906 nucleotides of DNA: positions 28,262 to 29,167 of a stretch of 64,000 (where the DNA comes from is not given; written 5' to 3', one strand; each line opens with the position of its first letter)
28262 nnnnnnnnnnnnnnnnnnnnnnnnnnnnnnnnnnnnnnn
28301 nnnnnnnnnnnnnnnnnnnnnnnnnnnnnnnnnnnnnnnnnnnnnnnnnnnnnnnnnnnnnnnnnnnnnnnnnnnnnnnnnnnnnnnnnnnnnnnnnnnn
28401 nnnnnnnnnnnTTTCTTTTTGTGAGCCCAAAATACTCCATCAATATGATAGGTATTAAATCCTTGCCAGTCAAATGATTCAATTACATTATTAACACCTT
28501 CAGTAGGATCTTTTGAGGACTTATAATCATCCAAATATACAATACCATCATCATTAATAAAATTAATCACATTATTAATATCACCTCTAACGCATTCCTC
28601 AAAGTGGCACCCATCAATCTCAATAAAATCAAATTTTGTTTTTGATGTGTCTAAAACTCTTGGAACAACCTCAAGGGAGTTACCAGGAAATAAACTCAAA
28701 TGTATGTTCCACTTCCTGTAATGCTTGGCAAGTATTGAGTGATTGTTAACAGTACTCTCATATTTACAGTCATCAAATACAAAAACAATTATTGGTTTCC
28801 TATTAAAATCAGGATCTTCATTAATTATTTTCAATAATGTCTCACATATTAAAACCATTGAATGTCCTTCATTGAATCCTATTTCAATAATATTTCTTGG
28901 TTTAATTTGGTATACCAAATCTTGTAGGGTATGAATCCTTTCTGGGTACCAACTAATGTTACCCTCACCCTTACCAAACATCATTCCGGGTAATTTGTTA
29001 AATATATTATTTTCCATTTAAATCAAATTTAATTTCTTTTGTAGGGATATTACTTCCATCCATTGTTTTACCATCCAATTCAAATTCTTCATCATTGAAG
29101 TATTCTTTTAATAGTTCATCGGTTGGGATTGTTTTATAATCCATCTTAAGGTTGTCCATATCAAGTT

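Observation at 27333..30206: Operon GSII, then (SAM-methyltransferase-like plus DUF3310 fusion), then beta-class DNA methyltransferase, with overlapping stop/start codons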

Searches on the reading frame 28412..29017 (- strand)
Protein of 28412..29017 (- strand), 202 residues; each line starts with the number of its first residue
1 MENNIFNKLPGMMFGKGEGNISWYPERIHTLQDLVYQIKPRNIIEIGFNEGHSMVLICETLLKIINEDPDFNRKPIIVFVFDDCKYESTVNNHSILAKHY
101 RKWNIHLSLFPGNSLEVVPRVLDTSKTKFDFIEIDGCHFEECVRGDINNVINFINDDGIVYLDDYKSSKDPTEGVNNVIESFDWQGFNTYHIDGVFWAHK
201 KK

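Call 66: find_homologous_proteins(query=window:28412-29017:-, max_evalue=0.001)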
Query seq(202 aa) (202 aa): 20 proteins with E <= 0.001 among 78 candidates.
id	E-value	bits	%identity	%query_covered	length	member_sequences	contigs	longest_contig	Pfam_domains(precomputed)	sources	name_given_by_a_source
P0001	2.8e-136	470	100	100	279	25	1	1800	PF11753.14,PF13578.13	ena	-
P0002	2.5e-116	405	85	100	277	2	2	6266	PF11753.14,PF13578.13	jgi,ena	-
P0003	1.7e-113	396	81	99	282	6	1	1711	PF11753.14,PF13578.13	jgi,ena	jgi:hypothetical protein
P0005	1.1e-100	354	74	95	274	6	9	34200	PF11753.14,PF13578.13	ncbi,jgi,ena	jgi:hypothetical protein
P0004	2.7e-100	352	75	96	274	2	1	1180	PF11753.14,PF13578.13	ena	-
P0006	1.3e-92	327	69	96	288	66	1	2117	PF11753.14,PF13578.13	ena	-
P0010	1.6e-77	278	60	96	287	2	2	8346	PF11753.14,PF13578.13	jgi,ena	jgi:predicted O-methyltransferase YrrM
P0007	2.8e-75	271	58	96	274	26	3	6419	PF11753.14,PF13578.13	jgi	jgi:predicted O-methyltransferase YrrM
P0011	1.4e-74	268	60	94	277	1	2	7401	PF11753.14,PF13578.13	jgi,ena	-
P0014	3.8e-74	267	60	96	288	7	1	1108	PF11753.14,PF13578.13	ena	-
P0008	7.7e-73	263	58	96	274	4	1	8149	PF11753.14,PF13578.13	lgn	-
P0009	1.1e-70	256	56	96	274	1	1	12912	PF11753.14,PF13578.13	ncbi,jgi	jgi:hypothetical protein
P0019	2.5e-69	251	57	94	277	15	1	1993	PF11753.14,PF13578.13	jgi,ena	-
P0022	1.9e-67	245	55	96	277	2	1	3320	PF11753.14,PF13578.13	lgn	-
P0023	1.3e-66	242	53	96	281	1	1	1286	PF11753.14,PF13578.13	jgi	jgi:hypothetical protein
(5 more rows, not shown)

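Call 74: search_protein_representatives(protein=window:28412-29017:-)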
Query: 202 residues. Proteins with E-value up to 0.001 (for the whole library): 370; up to 1e-10: 18; up to 1e-30: 5. The best 150 are listed.
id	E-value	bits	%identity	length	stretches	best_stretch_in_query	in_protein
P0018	2.6e-69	249.5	58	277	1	10-201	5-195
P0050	9.1e-47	175.8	44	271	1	7-202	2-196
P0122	1.7e-46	174.9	47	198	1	8-200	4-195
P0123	1.0e-43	165.9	44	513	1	8-201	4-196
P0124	1.4e-40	155.5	44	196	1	9-201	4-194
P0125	5.6e-30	120.9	42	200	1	17-201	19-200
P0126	5.9e-26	107.8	44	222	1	10-201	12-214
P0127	8.4e-25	104.0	36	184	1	17-201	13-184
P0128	2.0e-21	93.0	37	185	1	10-200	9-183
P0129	5.3e-19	85.0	40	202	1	7-177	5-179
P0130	3.0e-18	82.6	44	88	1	121-201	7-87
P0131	2.0e-15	73.4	48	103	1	9-86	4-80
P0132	1.2e-14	70.8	39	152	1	103-201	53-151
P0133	1.2e-12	64.3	30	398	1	4-196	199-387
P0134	3.4e-12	62.8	37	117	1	5-98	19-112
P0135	6.8e-12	61.8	35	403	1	33-170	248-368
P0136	3.0e-11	59.7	33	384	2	25-171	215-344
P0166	7.9e-08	48.5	36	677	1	14-171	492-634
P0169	9.5e-08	48.3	28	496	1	27-183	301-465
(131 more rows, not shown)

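Call 75: search_protein_families(library=pfam, proteins=[P0122, P0123, P0124, P0125, P0126, P0133, P0135, P0136, P0166, P0169], max_evalue=0.001)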
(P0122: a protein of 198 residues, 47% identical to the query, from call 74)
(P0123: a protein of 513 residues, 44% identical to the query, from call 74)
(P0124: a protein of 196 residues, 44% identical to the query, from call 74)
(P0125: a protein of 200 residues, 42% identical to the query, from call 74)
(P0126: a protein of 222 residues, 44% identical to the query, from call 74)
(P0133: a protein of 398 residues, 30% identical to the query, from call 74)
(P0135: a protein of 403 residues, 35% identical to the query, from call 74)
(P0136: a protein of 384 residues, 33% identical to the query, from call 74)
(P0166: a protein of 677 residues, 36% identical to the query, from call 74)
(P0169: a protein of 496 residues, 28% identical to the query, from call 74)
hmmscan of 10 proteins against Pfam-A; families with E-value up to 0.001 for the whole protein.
P0122 (198 aa): 2 families
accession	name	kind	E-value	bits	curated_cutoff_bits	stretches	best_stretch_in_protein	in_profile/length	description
PF13578.12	Methyltransf_24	-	2.5e-11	44.8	26.3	1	40-159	1-105/105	Methyltransferase domain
PF04989.18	RMNT_CmcI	-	0.00087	19.5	23.2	0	26-144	23-133/206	Rhamnosyl O-methyltransferase/CmcI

P0123 (513 aa): 1 family
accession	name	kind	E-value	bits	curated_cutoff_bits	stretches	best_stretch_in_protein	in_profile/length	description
PF13578.12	Methyltransf_24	-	2.4e-14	54.5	26.3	1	40-160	1-105/105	Methyltransferase domain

P0124 (196 aa): 1 family
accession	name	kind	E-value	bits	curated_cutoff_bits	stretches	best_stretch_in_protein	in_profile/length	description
PF13578.12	Methyltransf_24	-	4.2e-17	63.4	26.3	1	39-158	1-105/105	Methyltransferase domain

P0125 (200 aa): 3 families
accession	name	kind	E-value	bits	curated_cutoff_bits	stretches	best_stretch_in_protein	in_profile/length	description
PF13578.12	Methyltransf_24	-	8.2e-16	59.2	26.3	1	46-160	1-105/105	Methyltransferase domain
PF05711.17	TylF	-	1.8e-05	24.6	23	1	83-164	159-233/264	Macrocin-O-methyltransferase (TylF)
PF04989.18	RMNT_CmcI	-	0.00017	21.8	23.2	1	29-160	20-148/206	Rhamnosyl O-methyltransferase/CmcI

P0126 (222 aa): 1 family
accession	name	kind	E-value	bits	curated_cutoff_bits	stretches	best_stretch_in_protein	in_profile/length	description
PF13578.12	Methyltransf_24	-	8.1e-09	36.8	26.3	1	47-179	3-105/105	Methyltransferase domain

P0133 (398 aa): 3 families
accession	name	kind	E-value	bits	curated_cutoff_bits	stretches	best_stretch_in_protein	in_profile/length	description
PF13578.12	Methyltransf_24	-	1.6e-15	58.3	26.3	1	239-357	1-105/105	Methyltransferase domain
PF13489.12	Methyltransf_23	-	2.7e-07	30.9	27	1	231-357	19-119/164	Methyltransferase domain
PF01596.23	Methyltransf_3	-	0.0007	19.4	22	0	229-356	39-154/204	O-methyltransferase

P0135 (403 aa): 2 families
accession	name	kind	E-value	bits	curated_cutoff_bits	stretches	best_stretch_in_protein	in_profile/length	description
PF13578.12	Methyltransf_24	-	2.3e-12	48.1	26.3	1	259-363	1-105/105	Methyltransferase domain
PF01596.23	Methyltransf_3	-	0.00021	21.1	22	1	245-378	35-170/204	O-methyltransferase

P0136 (384 aa): 4 families
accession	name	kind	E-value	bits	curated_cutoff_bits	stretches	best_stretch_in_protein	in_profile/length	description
PF13578.12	Methyltransf_24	-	7.1e-23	81.9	26.3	1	234-338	1-105/105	Methyltransferase domain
PF01596.23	Methyltransf_3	-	1.6e-08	34.6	22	1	215-351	30-168/204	O-methyltransferase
PF13847.12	Methyltransf_31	-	2.4e-05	24.5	27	1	232-350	6-114/145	Methyltransferase domain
PF02390.23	Methyltransf_4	-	0.0005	20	24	0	233-298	5-70/173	Putative methyltransferase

P0166 (677 aa): 3 families
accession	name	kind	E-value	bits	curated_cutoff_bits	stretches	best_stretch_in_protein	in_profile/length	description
PF01755.23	Glyco_transf_25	-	2.3e-25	90.1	24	2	279-357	34-109/199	Glycosyltransferase family 25 (LPS biosynthesis protein)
PF13578.12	Methyltransf_24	-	2.8e-13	51.1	26.3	1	522-628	1-105/105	Methyltransferase domain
PF01596.23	Methyltransf_3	-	9e-05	22.3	22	1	502-629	29-156/204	O-methyltransferase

P0169 (496 aa): 3 families
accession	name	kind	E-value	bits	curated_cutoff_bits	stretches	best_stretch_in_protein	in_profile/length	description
PF13578.12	Methyltransf_24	-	8.5e-14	52.7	26.3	1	319-444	2-105/105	Methyltransferase domain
PF00534.26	Glycos_transf_1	-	5.8e-11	42.7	26.4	1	133-257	24-152/172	Glycosyl transferases group 1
PF13692.12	Glyco_trans_1_4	-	3.2e-08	34.4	27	1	124-236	3-114/142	Glycosyl transferases group 1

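Call 76: list_cluster_members(proteins=[P0122, P0123, P0124, P0125, P0126, P0127])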
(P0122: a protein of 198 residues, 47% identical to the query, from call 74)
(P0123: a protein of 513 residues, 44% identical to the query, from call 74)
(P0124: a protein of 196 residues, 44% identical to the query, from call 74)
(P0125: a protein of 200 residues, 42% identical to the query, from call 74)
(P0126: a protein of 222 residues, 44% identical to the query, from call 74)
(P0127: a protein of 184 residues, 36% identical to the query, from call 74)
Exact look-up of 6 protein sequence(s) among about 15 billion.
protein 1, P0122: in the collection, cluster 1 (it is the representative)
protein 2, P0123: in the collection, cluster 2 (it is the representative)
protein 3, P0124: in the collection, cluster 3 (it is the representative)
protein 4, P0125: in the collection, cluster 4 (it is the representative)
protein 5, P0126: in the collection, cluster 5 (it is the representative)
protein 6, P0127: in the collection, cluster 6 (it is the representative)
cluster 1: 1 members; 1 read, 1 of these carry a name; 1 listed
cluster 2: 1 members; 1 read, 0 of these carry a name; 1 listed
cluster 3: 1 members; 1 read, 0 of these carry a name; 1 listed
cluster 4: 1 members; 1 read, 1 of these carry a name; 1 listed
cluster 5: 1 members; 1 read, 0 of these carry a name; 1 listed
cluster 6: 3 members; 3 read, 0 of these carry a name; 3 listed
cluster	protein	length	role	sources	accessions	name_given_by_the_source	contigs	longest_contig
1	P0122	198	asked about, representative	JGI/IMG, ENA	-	predicted O-methyltransferase YrrM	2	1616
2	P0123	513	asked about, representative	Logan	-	-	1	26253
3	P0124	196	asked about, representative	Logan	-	-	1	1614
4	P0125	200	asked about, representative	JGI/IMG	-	predicted O-methyltransferase YrrM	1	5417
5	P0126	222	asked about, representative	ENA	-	-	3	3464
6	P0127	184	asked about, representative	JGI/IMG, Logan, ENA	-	-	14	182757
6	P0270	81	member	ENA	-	-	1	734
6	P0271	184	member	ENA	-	-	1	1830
